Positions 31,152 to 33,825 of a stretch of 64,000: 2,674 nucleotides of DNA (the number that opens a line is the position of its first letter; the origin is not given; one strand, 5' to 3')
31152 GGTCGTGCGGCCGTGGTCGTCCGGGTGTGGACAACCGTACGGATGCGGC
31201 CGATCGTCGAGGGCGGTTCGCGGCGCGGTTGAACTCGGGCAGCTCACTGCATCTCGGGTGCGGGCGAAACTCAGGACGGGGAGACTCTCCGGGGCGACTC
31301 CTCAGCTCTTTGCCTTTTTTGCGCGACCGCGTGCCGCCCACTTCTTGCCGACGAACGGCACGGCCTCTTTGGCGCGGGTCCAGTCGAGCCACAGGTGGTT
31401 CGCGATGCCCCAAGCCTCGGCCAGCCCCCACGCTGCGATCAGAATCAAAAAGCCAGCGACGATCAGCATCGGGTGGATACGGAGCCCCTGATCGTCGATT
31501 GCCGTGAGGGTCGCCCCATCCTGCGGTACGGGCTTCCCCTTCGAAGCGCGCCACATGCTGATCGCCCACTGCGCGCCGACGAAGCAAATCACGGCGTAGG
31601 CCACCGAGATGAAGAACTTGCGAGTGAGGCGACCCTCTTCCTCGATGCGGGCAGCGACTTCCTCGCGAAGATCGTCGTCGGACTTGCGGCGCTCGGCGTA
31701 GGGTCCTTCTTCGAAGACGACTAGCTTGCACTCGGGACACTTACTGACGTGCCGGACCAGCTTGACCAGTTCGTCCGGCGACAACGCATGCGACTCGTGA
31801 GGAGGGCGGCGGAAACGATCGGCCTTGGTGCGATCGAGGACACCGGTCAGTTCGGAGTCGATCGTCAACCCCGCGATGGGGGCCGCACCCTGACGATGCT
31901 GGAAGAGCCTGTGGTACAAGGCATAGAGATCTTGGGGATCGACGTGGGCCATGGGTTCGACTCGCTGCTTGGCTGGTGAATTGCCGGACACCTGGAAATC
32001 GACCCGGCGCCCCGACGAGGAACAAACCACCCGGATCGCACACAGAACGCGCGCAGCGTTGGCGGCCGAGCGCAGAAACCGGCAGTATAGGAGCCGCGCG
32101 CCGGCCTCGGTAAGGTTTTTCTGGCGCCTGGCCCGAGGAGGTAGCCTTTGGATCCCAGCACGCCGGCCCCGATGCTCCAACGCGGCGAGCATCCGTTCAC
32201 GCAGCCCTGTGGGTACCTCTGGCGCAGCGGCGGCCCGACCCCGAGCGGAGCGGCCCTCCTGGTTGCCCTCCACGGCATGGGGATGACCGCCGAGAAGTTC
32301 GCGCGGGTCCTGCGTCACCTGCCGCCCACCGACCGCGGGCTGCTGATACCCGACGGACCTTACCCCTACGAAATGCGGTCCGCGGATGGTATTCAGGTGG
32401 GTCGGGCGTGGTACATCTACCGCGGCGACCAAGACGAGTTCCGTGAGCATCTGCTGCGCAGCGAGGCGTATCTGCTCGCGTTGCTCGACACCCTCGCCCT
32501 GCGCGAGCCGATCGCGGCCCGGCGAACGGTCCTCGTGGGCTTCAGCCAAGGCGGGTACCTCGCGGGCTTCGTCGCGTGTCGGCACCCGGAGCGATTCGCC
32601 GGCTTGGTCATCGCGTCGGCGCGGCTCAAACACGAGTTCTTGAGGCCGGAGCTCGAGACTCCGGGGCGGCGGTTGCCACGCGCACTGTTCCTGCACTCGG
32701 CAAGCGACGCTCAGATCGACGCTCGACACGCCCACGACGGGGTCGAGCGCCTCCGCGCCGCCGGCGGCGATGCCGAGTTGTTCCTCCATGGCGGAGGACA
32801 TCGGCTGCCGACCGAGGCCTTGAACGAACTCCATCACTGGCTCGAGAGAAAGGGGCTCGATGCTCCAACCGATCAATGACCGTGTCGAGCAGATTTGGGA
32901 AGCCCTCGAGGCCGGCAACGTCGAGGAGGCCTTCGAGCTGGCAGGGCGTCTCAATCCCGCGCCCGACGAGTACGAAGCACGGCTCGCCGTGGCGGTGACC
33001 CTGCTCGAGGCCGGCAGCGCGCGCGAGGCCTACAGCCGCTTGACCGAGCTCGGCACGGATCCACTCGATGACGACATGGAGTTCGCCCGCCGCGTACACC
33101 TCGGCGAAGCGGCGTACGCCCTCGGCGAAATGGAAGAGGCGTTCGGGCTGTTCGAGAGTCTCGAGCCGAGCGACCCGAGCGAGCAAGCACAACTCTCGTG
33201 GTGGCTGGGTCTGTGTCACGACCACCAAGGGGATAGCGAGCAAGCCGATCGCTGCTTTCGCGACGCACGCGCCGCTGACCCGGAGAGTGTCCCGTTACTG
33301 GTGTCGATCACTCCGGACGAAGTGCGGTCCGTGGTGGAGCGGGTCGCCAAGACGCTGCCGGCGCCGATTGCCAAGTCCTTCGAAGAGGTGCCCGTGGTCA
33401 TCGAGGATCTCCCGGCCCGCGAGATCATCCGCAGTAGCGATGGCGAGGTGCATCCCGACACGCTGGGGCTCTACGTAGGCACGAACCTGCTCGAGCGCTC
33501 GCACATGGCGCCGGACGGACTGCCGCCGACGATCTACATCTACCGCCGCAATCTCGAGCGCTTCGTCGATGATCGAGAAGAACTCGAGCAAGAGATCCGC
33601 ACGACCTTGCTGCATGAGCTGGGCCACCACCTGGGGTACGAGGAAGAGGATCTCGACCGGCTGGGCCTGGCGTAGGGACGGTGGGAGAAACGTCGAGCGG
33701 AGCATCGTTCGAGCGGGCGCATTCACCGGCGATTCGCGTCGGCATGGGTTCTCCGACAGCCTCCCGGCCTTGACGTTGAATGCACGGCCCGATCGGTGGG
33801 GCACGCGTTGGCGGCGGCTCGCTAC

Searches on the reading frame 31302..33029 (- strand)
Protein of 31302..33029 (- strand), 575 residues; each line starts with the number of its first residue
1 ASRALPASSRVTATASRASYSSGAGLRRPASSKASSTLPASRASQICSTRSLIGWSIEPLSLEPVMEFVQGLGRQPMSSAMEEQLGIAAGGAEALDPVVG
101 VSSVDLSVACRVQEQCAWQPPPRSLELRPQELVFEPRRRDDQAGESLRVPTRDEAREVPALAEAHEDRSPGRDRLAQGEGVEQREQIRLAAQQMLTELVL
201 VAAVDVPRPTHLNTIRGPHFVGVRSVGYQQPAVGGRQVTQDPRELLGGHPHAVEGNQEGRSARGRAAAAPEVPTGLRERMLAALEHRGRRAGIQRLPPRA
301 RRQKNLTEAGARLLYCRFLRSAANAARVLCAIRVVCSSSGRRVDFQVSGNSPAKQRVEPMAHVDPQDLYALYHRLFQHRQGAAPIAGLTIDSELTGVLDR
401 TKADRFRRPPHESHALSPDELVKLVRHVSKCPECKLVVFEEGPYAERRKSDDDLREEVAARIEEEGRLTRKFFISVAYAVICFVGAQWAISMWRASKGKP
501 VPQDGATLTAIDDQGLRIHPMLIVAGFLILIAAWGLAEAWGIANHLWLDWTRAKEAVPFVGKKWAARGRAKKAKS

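Call 16: search_protein_families(library=pfam, proteins=[window:31302-33029:-], max_evalue=0.01)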
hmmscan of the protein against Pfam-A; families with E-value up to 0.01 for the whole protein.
window:31302-33029:- (575 aa): 0 families

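Call 73: search_protein_families(library=pfam, proteins=[window:31302-33029:-], max_evalue=1)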
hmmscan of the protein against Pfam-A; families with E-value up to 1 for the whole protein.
window:31302-33029:- (575 aa): 1 family
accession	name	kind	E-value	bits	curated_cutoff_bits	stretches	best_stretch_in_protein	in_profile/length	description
PF13490.11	zf-HC2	-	0.15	12.6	22.2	1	414-434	14-34/35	Putative zinc-finger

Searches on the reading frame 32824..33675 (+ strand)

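Call 16: search_protein_families(library=pfam, proteins=[window:32824-33675:+], max_evalue=0.01)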
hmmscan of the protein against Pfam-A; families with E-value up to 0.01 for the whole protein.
window:32824-33675:+ (283 aa): 12 families
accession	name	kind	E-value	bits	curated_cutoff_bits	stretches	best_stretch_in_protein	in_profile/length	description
PF06262.17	Zincin_1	-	4.2e-27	94.4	22.4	1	187-281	2-96/97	Zincin-like metallopeptidase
PF21545.3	T7SS_EccA1_N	-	4.1e-09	36.6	27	1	28-154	110-237/272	T7SS, ESX-1 secretion system protein EccA1, N-terminal domain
PF07719.23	TPR_2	-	2.8e-06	27.5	27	1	126-154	5-33/34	Tetratricopeptide repeat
PF14559.12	TPR_19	-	5.1e-06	27.2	25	0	27-76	1-51/68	Tetratricopeptide repeat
PF13174.12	TPR_6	-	6.9e-06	26.8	26.3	0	126-155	4-33/33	Tetratricopeptide repeat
PF13432.12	TPR_16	-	2.5e-05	25.1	32.7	0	66-119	16-63/65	Tetratricopeptide repeat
PF12895.13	ANAPC3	-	6.5e-05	23.6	27.2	1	31-111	3-80/82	Anaphase-promoting complex, cyclosome, subunit 3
PF13428.12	TPR_14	-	0.00049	21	23.5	0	124-158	3-37/44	Tetratricopeptide repeat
PF14561.12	TPR_20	-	0.00095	19.9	25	1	34-89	6-61/90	Tetratricopeptide repeat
PF00515.34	TPR_1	-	0.0029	17.8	27.8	0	128-154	7-33/34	Tetratricopeptide repeat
PF13176.12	TPR_7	-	0.004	17.6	27.9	0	128-155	5-34/36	Tetratricopeptide repeat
PF13181.12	TPR_8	-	0.0083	16.7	25.7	0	124-153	3-32/34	Tetratricopeptide repeat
